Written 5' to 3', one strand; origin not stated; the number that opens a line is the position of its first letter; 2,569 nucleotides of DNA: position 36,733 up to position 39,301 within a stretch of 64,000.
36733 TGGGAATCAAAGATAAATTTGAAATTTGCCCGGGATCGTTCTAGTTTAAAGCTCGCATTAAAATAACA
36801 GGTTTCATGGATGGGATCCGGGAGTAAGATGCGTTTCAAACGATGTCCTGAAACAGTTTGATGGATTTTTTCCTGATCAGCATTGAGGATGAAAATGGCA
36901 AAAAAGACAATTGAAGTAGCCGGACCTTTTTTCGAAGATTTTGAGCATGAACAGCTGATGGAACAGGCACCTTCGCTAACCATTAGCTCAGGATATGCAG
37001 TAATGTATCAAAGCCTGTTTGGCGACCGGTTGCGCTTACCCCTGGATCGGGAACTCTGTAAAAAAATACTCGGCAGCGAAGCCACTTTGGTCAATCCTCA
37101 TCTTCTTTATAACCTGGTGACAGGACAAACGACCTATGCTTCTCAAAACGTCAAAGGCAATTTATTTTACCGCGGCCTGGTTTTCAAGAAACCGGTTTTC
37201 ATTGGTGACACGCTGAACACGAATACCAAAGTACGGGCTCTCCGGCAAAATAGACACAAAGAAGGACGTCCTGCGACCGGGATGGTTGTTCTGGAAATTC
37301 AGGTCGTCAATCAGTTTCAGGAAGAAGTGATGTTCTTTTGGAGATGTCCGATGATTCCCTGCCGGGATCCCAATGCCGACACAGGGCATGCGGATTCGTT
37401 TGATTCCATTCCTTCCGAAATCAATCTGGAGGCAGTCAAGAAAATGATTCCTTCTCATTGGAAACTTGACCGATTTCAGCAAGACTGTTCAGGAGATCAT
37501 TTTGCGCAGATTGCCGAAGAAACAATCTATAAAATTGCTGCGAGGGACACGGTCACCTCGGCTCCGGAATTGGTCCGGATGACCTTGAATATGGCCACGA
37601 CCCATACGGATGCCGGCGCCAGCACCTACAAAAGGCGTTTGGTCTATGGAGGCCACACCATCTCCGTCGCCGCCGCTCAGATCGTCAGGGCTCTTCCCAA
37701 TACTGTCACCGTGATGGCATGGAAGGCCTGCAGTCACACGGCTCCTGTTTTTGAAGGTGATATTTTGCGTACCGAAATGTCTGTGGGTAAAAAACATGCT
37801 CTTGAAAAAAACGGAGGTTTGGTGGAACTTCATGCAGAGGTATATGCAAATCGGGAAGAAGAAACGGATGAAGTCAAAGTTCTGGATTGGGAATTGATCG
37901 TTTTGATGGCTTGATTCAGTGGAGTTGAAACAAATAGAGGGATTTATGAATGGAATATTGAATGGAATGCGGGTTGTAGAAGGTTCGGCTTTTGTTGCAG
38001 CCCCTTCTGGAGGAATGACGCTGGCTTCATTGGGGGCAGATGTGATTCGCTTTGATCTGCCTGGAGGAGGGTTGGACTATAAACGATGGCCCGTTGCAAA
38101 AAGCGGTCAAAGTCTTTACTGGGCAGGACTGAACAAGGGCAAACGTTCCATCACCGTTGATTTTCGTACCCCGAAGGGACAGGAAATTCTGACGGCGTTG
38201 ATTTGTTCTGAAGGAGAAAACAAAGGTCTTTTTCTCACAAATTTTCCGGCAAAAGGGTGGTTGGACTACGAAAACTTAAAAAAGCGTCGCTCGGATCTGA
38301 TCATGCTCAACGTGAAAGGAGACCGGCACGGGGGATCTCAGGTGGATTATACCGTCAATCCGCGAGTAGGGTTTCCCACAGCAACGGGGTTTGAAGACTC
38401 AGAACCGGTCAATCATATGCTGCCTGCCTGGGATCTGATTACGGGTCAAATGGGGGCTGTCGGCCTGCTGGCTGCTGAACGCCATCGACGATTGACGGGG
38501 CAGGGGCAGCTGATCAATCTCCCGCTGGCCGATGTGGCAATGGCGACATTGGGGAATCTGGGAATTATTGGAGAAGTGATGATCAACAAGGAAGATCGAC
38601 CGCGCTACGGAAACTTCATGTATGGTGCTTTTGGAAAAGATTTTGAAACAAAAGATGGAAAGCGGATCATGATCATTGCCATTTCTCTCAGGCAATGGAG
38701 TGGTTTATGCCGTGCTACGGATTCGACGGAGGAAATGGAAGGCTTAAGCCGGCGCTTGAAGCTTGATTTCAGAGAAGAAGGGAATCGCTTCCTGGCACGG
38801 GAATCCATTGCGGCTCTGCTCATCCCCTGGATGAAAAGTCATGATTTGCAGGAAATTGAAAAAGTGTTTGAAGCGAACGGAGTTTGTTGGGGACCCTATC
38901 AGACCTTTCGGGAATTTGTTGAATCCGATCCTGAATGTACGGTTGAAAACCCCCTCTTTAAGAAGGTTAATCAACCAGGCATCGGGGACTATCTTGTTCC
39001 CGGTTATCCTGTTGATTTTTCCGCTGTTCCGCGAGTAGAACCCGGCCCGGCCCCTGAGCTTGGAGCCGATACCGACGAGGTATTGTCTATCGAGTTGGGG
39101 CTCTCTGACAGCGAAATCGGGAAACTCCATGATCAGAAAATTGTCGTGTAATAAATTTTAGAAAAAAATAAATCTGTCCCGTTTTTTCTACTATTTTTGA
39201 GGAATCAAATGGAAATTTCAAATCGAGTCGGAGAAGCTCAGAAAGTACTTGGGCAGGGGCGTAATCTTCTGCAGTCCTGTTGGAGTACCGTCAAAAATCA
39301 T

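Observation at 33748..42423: Beta-oxidation-like cluster pairing an SCP-x thiolase with an apparently catalytically dead HMGCS-like/DUF35 fusion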

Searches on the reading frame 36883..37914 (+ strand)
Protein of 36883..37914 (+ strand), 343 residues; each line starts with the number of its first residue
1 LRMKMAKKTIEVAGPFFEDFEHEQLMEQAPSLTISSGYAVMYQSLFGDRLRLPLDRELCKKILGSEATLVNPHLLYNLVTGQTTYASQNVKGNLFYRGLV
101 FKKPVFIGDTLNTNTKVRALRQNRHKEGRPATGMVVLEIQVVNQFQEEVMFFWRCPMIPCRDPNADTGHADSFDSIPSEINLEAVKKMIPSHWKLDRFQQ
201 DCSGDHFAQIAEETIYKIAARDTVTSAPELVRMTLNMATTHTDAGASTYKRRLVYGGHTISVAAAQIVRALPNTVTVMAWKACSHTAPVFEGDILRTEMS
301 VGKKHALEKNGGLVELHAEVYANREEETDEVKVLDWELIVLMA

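Call 3: search_protein_families(library=pfam, proteins=[window:36883-37914:+], max_evalue=0.01)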
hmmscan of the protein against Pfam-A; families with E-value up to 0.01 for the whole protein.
window:36883-37914:+ (343 aa): 2 families
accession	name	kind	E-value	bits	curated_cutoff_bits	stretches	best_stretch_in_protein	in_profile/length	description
PF01575.25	MaoC_dehydratas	-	8.3e-10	38.8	27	1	244-309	43-109/123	MaoC like domain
PF19315.5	MC_hydratase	-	2.5e-06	27.3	26.5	1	13-265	20-278/353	Mesaconyl-CoA hydratase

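Call 4: search_protein_families(library=ncbifam, proteins=[window:36883-37914:+], max_evalue=0.01)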
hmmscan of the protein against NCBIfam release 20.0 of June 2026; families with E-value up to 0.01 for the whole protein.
window:36883-37914:+ (343 aa): 1 family
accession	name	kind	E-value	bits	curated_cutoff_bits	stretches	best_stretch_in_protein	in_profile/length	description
NF038241.1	RipB_Ich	equivalog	6.5e-20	71.8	340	2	8-161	15-165/175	(R)-specific enoyl-CoA hydratase RipB/Ich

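Call 20: search_solved_structures(query=window:36883-37914:+, max_evalue=0.001)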
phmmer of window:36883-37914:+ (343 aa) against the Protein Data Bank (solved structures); distinct sequences matched with E-value up to 0.001: 4.
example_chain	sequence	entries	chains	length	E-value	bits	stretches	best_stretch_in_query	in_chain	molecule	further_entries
2bi0_A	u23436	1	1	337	2.3e-70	240.7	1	10-340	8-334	HYPOTHETICAL PROTEIN RV0216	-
4e3e_A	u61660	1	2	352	1.2e-28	103.6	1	13-311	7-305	MaoC domain protein dehydratase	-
8hgn_A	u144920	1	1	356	4.2e-21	78.8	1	14-296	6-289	Beta-methylmalyl-CoA dehydratase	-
4ffu_A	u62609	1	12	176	8.6e-07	31.8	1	16-150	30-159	oxidase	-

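Call 70: find_homologous_proteins(query=window:36883-37914:+, max_evalue=1e-20)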
Query window:36883-37914:+ (343 aa): 4881 proteins with E <= 1e-20 among 6974 candidates; the best 120 are listed.
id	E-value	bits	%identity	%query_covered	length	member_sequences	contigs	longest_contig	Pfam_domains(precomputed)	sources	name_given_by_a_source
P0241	1.5e-226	769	100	99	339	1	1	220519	PF19315.6,PF01575.26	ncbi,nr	ncbi:MAG: acyl dehydratase [SAR324 cluster bacterium]|nr:acyl dehydratase [SAR324 cluster bacterium]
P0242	2.1e-181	620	79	99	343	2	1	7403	PF19315.6,PF01575.26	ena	-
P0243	1.4e-157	542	68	99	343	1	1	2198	PF19315.6,PF01575.26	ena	-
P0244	3.2e-147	508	64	99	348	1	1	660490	PF01575.26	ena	-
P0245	2.0e-142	492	61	99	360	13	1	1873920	PF19315.6,PF01575.26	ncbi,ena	-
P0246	4.0e-142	491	63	99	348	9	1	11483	PF01575.26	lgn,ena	-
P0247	5.1e-142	491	64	98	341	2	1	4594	PF19315.6,PF01575.26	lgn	-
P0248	1.2e-140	487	64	93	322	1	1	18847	PF01575.26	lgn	-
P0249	9.6e-139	480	61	99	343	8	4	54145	PF19315.6,PF01575.26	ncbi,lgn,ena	-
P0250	3.9e-137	475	61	99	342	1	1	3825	PF19315.6,PF01575.26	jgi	-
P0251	1.0e-136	474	60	99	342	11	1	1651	PF19315.6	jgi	jgi:acyl dehydratase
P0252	9.0e-136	471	60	99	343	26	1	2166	PF19315.6,PF01575.26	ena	-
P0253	2.5e-135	469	59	99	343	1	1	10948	PF19315.6,PF01575.26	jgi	jgi:2-methylfumaryl-CoA hydratase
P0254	2.2e-134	466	61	97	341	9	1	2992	PF19315.6,PF01575.26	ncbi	-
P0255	2.5e-134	466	61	98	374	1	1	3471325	PF19315.6,PF01575.26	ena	-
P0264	8.7e-131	454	60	98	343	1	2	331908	PF01575.26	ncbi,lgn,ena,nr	ncbi:MAG: acyl dehydratase [Leptospiraceae bacterium]|nr:hypothetical protein [Leptospiraceae bacter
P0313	1.4e-124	434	57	98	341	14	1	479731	PF19315.6,PF01575.26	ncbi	ncbi:MAG: MaoC family dehydratase [Cycloclasticus sp.]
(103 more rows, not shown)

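Call 71: find_encoding_contigs(protein=P0255, flank=10000, max_places=1)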
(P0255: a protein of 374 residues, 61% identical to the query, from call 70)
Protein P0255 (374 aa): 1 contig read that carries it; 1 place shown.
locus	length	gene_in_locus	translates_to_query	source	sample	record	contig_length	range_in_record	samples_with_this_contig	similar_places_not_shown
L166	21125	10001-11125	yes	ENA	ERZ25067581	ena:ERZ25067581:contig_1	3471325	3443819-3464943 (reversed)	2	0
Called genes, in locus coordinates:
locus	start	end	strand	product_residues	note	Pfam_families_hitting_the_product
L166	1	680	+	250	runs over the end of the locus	PF07103:DUF1365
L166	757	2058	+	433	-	PF02353:CMAS, PF13489:Methyltransf_23, PF05175:MTS (faint), PF13847:Methyltransf_31 (weak), PF08241:Methyltransf_11, PF08242:Methyltransf_12, PF13649:Methyltransf_25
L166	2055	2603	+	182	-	PF11086:DUF2878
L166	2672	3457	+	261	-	PF06966:DUF1295, PF02544:Steroid_dh (weak)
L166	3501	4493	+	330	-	PF02353:CMAS, PF05175:MTS, PF05401:NodS (weak), PF13489:Methyltransf_23, PF13847:Methyltransf_31, PF08241:Methyltransf_11, PF08242:Methyltransf_12, PF13649:Methyltransf_25, +1 more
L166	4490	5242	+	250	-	-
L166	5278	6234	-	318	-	PF00291:PALP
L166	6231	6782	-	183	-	PF00265:TK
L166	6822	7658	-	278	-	PF01048:PNP_UDP_1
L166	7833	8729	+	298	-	PF00892:EamA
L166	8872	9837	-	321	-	PF00491:Arginase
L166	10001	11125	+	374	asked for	PF19315:MC_hydratase (weak), PF01575:MaoC_dehydratas (weak)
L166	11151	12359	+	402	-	PF02515:CoA_transf_3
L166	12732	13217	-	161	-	-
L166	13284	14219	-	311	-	PF02653:BPD_transp_2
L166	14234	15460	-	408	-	PF00962:A_deaminase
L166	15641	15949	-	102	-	-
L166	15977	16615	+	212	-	PF03006:HlyIII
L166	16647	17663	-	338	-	PF01555:N6_N4_Mtase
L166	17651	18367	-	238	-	PF11487:RestrictionSfiI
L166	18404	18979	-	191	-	PF00702:Hydrolase, PF13419:HAD_2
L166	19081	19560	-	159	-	PF05685:Uma2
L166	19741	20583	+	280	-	PF00296:Bac_luciferase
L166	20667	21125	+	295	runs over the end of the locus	PF05853:BKACE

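Call 72: find_encoding_contigs(protein=P0313, flank=10000, max_places=1)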
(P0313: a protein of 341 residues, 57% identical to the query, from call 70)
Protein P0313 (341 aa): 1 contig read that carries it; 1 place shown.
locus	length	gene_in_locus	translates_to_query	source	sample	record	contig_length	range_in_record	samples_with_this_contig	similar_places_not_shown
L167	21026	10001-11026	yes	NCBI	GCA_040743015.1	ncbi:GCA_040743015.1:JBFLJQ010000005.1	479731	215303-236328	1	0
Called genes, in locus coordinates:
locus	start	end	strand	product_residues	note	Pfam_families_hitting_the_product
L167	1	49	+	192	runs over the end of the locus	PF02525:Flavodoxin_2, PF03358:FMN_red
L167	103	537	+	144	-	PF02627:CMD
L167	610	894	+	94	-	-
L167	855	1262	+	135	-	PF01965:DJ-1_PfpI (weak)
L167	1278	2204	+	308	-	PF00578:AhpC-TSA, PF08534:Redoxin, PF13098:Thioredoxin_2 (faint), PF00085:Thioredoxin (weak), PF13905:Thioredoxin_8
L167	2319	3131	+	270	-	PF00561:Abhydrolase_1 (weak), PF12697:Abhydrolase_6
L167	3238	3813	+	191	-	PF28474:DUF8412, PF13376:OmdA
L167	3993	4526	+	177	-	PF01243:PNPOx_N (weak)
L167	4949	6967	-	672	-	PF00724:Oxidored_FMN, PF13738:Pyr_redox_3 (faint), PF00070:Pyr_redox (faint), PF01266:DAO (faint), PF07992:Pyr_redox_2, PF12831:FAD_oxidored (weak), PF13450:NAD_binding_8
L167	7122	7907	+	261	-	PF00378:ECH_1, PF16113:ECH_2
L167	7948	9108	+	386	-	PF02771:Acyl-CoA_dh_N, PF02770:Acyl-CoA_dh_M, PF00441:Acyl-CoA_dh_1, PF08028:Acyl-CoA_dh_2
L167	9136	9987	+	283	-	PF03328:HpcH_HpaI, PF15617:C-C_Bond_Lyase (weak)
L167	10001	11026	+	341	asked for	PF19315:MC_hydratase, PF01575:MaoC_dehydratas (faint)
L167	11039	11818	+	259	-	PF12146:Hydrolase_4 (weak), PF00561:Abhydrolase_1, PF12697:Abhydrolase_6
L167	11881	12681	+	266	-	PF00106:adh_short, PF08659:KR, PF13561:adh_short_C2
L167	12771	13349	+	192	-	PF04896:AmoC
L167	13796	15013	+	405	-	PF13609:Porin_4, PF03573:OprD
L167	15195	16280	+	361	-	PF02492:cobW, PF07683:CobW_C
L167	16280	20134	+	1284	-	PF02514:CobN-Mg_chel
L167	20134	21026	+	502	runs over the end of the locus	PF01656:CbiA, PF13500:AAA_26, PF07685:GATase_3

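Call 73: find_encoding_contigs(protein=P0264, flank=10000, max_places=1)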
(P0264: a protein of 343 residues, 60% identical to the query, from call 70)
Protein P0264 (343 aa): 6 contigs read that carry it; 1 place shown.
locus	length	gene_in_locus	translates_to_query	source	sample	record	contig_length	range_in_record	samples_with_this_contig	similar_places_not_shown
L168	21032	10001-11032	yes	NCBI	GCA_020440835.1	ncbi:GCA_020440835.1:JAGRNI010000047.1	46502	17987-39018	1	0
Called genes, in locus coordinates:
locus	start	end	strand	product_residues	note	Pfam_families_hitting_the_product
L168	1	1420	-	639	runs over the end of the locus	PF00989:PAS (weak), PF08448:PAS_4 (weak), PF13426:PAS_9, PF00512:HisKA, PF02518:HATPase_c, PF00072:Response_reg, PF23198:PDE8A_N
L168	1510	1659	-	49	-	-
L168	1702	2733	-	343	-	PF01073:3Beta_HSD, PF01370:Epimerase, PF02719:Polysacc_synt_2, PF04321:RmlD_sub_bind, PF07993:NAD_binding_4, PF16363:GDP_Man_Dehyd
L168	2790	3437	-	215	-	PF00515:TPR_1 (faint), PF07719:TPR_2 (faint), PF13374:TPR_10 (faint), PF13424:TPR_12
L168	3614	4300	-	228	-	-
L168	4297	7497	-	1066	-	PF02384:N6_Mtase, PF01170:UPF0020 (faint), PF20473:MmeI_Mtase, PF07669:Eco57I, PF02384:N6_Mtase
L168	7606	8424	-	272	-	PF00215:OMPdecase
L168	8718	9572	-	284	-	PF01814:Hemerythrin (weak)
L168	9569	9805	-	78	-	-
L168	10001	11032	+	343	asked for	PF01575:MaoC_dehydratas (faint)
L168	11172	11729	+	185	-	-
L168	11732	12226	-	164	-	-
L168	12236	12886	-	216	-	PF00293:NUDIX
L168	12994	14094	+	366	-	PF00072:Response_reg, PF02518:HATPase_c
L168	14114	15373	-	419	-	PF09594:GT87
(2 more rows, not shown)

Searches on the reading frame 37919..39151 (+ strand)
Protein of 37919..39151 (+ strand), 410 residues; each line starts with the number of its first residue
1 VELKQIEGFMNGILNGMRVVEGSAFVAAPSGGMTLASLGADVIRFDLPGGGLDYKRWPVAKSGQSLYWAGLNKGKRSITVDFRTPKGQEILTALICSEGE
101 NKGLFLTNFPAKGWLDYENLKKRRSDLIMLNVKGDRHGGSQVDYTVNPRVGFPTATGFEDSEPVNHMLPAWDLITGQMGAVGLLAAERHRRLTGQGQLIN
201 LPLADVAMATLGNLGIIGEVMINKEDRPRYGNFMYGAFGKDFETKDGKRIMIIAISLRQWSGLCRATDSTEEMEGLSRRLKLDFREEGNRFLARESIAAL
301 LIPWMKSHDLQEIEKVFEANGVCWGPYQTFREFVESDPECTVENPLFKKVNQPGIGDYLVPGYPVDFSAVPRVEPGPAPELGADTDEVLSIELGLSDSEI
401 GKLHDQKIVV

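Call 3: search_protein_families(library=pfam, proteins=[window:37919-39151:+], max_evalue=0.01)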
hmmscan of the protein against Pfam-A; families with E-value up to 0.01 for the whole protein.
window:37919-39151:+ (410 aa): 1 family
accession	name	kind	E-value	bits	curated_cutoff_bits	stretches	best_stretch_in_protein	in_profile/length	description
PF02515.22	CoA_transf_3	-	3.6e-58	197.9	23.3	1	14-385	1-366/366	CoA-transferase family III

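Call 4: search_protein_families(library=ncbifam, proteins=[window:37919-39151:+], max_evalue=0.01)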
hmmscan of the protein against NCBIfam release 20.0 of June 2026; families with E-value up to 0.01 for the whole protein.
window:37919-39151:+ (410 aa): 7 families
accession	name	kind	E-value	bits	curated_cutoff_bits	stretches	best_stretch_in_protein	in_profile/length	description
TIGR04253.1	mesacon_CoA_iso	equivalog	1.6e-175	583.9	725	1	12-409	1-400/403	2-methylfumaryl-CoA isomerase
NF003809.0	PRK05398.1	subfamily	4.3e-33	114.5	442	1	13-409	4-416/416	formyl-CoA transferase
NF052585.1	SucGlutTfsCaiB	equivalog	5.3e-32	110.9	750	1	14-390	8-386/394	succinate--glutarate CoA-transferase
TIGR03253.1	oxalate_frc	equivalog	4.9e-31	107.9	504.2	1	14-409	4-416/416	formyl-CoA transferase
NF041294.1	Scnl_mescCoAtase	equivalog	2.1e-29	102.9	700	1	13-389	3-380/381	succinyl-CoA:mesaconate CoA-transferase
NF008511.0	PRK11430.1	equivalog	2.6e-16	59.7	522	1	11-376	7-364/381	CoA:oxalate CoA-transferase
NF002914.1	PRK03525.1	equivalog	0.00016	20.7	413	1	12-408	8-396/400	L-carnitine CoA-transferase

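Call 19: search_solved_structures(query=window:37919-39151:+, max_evalue=1e-10)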
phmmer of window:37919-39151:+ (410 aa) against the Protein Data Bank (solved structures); distinct sequences matched with E-value up to 1e-10: 24.
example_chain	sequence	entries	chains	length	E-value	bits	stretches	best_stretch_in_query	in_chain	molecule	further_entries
7xkg_A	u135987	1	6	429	2.6e-171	573.3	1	6-409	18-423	Acyl-CoA transferase/carnitine dehydratase-like protein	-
8apq_A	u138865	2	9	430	3.1e-170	569.8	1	6-409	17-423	2-methylfumaryl-CoA isomerase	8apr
9br6_A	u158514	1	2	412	8.3e-29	103.9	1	14-405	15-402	Succinate--hydroxymethylglutarate CoA-transferase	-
9br7_A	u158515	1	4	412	3e-28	102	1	14-405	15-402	Succinate--hydroxymethylglutarate CoA-transferase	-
4ed9_A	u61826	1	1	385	1.3e-22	83.5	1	10-216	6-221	CAIB/BAIF family protein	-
10uh_A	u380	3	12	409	1.4e-22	83.3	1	14-401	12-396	Formyl-coenzyme a transferase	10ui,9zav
1pt5_A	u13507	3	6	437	9.8e-21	77.3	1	7-224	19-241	Hypothetical protein yfdW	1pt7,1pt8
2vjo_A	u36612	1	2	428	2.2e-20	76.1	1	14-208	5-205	FORMYL-COENZYME A TRANSFERASE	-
1p5h_A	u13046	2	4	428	3e-20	75.7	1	14-208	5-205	Formyl-coenzyme A transferase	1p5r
2vjk_A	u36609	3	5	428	4.2e-20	75.2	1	14-208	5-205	FORMYL-COENZYME A TRANSFERASE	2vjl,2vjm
2vjn_A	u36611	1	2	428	4.2e-20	75.2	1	14-208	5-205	FORMYL-COENZYME A TRANSFERASE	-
1t4c_A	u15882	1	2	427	5.6e-20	74.8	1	14-208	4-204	Formyl-CoA:oxalate CoA-transferase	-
1pqy_A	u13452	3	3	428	1e-19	74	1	14-224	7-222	Hypothetical protein yfdW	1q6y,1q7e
1vgr_A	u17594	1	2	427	1.9e-19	73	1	14-208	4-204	Formyl-coenzyme A transferase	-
1t3z_A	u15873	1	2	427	3.4e-19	72.2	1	14-208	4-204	Formyl-coenzyme A transferase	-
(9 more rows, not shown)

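Call 68: search_solved_structures(query=window:37919-39151:+, max_evalue=1e-100, show_alignments=2)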
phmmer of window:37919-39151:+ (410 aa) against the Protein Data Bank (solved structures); distinct sequences matched with E-value up to 1e-100: 2.
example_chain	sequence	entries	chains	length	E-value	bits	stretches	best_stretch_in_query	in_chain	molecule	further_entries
7xkg_A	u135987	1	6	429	2.6e-171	573.3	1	6-409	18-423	Acyl-CoA transferase/carnitine dehydratase-like protein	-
8apq_A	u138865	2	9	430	3.1e-170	569.8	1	6-409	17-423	2-methylfumaryl-CoA isomerase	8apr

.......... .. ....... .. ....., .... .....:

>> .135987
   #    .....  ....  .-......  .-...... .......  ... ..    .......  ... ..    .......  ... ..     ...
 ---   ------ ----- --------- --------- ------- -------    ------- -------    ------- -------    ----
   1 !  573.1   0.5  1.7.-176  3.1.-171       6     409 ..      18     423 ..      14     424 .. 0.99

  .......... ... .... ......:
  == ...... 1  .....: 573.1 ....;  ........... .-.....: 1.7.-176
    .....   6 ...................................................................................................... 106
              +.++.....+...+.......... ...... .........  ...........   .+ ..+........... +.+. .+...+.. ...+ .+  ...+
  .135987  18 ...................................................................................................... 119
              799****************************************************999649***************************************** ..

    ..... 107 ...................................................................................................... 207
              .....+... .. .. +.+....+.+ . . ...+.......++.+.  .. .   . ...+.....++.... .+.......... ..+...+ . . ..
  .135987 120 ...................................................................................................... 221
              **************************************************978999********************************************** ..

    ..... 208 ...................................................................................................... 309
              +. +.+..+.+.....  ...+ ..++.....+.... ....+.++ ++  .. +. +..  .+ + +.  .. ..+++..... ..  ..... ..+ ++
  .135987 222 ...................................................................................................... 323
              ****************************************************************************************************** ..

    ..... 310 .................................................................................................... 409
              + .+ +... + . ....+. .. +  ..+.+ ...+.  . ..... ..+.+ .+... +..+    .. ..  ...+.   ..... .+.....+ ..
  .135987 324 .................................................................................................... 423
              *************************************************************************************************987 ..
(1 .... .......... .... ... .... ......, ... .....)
